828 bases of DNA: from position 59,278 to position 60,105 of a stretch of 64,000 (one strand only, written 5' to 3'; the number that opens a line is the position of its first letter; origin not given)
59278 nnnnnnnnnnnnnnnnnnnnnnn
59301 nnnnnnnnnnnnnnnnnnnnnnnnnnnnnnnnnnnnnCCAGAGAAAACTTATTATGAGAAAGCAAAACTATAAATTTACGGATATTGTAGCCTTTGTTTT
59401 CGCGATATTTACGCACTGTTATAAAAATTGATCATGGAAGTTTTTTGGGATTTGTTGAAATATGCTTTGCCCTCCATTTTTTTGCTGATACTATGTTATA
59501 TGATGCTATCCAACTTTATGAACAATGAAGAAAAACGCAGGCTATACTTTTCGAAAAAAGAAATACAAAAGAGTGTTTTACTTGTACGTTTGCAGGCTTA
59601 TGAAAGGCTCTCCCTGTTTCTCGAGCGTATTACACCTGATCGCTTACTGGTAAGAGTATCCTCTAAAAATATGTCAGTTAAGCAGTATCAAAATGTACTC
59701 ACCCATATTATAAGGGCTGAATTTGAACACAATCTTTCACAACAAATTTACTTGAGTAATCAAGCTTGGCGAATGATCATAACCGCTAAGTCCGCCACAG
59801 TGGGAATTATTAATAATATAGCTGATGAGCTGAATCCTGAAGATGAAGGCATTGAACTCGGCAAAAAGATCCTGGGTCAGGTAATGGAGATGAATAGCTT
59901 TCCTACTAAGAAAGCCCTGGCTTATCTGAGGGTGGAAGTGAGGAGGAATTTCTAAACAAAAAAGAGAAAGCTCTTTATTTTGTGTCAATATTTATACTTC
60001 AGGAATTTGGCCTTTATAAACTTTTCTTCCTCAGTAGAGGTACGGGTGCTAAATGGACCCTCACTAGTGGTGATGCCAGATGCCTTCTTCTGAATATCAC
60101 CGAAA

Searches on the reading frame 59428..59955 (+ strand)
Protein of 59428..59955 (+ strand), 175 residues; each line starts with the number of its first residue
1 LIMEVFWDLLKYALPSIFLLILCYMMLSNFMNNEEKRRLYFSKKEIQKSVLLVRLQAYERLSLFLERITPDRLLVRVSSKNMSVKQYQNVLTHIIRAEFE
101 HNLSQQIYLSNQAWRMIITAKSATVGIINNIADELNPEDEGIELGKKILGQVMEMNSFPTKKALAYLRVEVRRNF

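Call 67: search_protein_families(library=pfam, proteins=[window:59428-59955:+], max_evalue=0.00001)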
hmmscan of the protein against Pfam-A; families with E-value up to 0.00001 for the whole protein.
window:59428-59955:+ (175 aa): 1 family
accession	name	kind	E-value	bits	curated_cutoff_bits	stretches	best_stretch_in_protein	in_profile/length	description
PF25589.1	DUF7935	-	5.7e-59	198.9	27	1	6-173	3-170/171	Family of unknown function (DUF7935)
